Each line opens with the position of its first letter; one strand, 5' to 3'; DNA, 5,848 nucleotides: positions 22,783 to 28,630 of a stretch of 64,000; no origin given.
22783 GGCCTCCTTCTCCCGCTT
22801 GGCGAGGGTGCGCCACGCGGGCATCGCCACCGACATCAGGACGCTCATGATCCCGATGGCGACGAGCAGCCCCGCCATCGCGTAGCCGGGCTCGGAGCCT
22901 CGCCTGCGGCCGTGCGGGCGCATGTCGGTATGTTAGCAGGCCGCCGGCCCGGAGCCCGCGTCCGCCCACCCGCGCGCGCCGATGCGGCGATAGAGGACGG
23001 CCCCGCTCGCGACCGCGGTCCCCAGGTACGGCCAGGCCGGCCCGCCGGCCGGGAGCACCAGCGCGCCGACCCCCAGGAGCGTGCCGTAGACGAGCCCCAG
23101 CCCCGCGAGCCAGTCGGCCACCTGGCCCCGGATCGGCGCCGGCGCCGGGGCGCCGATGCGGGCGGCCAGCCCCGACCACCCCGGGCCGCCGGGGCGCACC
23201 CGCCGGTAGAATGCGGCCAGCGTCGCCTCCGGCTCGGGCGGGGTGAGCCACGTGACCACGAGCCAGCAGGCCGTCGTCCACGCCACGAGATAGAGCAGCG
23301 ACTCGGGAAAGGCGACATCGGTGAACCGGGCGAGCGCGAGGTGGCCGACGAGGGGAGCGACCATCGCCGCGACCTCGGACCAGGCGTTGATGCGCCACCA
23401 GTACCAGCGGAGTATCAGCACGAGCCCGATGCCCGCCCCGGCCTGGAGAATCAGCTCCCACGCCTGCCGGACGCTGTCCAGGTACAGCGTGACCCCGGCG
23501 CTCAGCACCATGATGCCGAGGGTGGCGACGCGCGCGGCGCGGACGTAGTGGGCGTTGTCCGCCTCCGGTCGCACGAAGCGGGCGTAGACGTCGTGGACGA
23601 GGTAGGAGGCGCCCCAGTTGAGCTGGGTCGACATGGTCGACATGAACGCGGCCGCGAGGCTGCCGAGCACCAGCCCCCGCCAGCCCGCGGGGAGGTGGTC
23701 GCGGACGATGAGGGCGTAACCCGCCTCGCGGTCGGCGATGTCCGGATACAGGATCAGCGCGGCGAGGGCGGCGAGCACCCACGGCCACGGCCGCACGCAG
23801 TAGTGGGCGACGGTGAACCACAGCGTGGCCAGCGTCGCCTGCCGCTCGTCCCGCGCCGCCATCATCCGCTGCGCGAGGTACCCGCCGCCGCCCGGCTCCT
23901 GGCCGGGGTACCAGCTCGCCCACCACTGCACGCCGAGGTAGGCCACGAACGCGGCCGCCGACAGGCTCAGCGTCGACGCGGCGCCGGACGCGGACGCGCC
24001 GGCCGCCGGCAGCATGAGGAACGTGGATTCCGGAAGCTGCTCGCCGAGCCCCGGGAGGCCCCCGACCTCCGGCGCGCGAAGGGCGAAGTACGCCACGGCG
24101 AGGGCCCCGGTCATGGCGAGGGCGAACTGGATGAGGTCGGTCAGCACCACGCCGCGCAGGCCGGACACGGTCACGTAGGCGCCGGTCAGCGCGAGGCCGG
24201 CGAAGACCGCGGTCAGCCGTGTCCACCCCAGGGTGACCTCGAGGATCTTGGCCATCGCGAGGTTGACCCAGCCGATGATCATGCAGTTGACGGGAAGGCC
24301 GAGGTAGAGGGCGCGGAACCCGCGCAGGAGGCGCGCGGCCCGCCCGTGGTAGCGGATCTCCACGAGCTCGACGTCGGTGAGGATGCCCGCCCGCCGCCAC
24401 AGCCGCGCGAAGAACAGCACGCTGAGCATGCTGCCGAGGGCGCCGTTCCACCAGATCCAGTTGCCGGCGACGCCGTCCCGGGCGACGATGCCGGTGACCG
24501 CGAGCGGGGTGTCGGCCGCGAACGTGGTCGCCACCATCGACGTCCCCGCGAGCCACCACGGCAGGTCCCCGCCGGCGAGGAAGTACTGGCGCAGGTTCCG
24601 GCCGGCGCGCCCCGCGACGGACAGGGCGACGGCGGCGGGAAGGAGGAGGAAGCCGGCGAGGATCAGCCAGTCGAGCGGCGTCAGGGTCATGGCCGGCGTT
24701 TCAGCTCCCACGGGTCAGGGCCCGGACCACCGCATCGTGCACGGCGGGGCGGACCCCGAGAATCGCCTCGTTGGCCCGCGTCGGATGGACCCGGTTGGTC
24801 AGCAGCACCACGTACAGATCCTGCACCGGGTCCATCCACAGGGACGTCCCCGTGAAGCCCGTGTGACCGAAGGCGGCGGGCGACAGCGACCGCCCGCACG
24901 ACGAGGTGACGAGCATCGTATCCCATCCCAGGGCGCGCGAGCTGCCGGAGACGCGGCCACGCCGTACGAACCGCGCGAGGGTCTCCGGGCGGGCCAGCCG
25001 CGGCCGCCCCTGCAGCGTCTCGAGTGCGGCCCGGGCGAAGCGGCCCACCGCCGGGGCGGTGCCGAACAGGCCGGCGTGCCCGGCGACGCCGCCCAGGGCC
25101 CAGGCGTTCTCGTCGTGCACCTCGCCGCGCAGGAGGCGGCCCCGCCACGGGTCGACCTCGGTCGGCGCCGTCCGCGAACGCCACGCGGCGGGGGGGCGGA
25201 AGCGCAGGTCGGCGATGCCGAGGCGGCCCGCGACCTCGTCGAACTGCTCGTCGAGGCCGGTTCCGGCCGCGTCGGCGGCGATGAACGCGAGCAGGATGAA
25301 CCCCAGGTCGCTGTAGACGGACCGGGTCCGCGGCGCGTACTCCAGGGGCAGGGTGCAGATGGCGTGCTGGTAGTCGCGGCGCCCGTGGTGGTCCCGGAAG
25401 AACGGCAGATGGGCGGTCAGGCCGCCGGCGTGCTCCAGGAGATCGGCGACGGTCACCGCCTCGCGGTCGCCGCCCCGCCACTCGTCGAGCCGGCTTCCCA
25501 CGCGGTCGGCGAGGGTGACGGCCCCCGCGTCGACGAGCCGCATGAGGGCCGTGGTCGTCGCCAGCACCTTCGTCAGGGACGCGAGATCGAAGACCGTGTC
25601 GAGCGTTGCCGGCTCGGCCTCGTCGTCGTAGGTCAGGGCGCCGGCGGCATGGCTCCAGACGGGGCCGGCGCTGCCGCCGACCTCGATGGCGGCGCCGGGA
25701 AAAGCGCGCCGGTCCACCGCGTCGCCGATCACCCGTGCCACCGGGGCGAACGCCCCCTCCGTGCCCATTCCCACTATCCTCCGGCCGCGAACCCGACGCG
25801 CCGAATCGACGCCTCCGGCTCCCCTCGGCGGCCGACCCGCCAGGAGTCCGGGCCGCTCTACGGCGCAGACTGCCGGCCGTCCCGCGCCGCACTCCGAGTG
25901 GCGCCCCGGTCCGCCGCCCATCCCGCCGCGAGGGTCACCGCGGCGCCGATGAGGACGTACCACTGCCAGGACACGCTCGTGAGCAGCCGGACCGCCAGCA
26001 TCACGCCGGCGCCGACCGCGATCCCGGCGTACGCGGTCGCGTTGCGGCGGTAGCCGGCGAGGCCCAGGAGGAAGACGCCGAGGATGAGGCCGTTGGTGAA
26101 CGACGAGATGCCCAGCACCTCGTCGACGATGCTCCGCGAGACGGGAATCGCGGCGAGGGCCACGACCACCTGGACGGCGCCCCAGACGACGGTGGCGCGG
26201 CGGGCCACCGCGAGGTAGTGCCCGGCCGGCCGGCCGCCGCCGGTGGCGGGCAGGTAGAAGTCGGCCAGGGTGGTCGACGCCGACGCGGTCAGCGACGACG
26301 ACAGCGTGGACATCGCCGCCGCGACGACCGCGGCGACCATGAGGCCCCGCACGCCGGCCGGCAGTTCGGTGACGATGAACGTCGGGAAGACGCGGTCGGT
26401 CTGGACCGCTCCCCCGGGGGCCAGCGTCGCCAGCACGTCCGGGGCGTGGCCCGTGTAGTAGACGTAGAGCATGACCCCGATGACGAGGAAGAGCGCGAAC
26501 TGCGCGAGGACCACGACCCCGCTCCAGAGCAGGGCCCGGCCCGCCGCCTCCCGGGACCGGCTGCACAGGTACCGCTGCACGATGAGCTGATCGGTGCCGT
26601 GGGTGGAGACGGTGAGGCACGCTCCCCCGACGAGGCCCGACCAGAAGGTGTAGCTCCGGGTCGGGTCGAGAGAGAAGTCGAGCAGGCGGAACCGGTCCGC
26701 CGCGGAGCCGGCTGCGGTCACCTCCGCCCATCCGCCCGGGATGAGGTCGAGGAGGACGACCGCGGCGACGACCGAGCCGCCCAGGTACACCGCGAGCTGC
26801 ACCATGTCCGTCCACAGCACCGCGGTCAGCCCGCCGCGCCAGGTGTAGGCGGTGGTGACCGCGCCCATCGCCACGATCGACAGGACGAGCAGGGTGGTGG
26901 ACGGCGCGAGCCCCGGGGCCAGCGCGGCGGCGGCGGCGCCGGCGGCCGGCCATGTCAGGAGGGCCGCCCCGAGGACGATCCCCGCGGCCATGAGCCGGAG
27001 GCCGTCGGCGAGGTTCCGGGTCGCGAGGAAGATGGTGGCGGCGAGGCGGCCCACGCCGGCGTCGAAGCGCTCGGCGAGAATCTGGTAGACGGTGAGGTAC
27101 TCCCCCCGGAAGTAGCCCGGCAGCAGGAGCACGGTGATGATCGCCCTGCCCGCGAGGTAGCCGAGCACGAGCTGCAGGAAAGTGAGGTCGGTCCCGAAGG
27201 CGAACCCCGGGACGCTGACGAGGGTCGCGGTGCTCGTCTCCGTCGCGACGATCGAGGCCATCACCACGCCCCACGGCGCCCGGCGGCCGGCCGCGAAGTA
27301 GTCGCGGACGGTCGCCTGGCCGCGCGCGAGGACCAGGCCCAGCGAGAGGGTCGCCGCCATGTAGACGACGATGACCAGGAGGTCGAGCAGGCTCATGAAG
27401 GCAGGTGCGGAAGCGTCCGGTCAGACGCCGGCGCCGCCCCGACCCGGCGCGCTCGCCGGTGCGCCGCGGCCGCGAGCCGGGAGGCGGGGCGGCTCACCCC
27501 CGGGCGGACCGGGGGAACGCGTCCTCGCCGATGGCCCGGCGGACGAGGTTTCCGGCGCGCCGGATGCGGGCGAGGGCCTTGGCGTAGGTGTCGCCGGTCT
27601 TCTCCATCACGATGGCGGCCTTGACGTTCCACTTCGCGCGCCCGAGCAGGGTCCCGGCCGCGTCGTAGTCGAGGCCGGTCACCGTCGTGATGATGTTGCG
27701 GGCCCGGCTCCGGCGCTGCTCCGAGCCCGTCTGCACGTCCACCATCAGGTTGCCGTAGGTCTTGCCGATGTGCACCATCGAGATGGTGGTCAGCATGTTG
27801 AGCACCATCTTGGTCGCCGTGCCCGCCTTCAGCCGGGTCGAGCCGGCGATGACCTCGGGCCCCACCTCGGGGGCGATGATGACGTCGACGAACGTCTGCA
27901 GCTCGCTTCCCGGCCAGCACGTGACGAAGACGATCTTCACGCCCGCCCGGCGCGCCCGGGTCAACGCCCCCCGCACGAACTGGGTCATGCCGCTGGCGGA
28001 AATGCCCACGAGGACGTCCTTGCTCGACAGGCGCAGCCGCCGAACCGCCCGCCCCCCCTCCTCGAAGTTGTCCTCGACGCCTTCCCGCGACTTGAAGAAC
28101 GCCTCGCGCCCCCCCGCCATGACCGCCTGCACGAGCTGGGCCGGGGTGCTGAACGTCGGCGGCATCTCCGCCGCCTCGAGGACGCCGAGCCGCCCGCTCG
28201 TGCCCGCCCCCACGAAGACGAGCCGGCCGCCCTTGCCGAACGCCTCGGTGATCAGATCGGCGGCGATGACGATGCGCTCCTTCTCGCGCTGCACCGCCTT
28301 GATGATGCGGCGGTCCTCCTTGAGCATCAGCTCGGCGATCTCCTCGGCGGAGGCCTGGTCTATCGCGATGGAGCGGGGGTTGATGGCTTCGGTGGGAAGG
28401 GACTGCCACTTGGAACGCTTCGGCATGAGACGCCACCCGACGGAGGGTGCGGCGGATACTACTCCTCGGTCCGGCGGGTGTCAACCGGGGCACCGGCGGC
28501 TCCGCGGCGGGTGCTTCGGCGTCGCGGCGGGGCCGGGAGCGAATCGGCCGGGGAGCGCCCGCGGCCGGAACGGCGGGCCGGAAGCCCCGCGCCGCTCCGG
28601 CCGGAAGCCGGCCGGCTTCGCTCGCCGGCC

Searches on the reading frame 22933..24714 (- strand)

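Call 67: search_protein_families(library=pfam, max_evalue=0.00001, proteins=[window:22933-24714:-])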
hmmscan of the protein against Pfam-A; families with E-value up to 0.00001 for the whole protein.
window:22933-24714:- (593 aa): 1 family
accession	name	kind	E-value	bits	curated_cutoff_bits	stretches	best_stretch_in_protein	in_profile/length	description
PF00474.23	SSF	-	3.5e-33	115.5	22.8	1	44-446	1-398/406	Sodium:solute symporter family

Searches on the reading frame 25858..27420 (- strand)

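Call 67: search_protein_families(library=pfam, max_evalue=0.00001, proteins=[window:25858-27420:-])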
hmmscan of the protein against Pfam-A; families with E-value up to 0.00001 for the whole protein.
window:25858-27420:- (520 aa): 1 family
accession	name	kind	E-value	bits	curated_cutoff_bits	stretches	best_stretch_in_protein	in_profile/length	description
PF00474.23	SSF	-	2.2e-29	103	22.8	1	41-463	1-399/406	Sodium:solute symporter family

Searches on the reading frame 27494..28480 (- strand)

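Call 67: search_protein_families(library=pfam, max_evalue=0.00001, proteins=[window:27494-28480:-])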
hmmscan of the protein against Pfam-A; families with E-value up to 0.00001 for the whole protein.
window:27494-28480:- (328 aa): 3 families
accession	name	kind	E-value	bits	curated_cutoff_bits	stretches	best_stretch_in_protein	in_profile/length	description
PF22645.1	GKRP_SIS_N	-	2.7e-17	63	27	1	77-174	9-110/113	Glucokinase regulatory protein N-terminal SIS domain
PF13580.11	SIS_2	-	1.8e-09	38.2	27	1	57-187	7-137/138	SIS domain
PF01380.27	SIS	-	8.7e-08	32.5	25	1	149-232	49-130/131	SIS domain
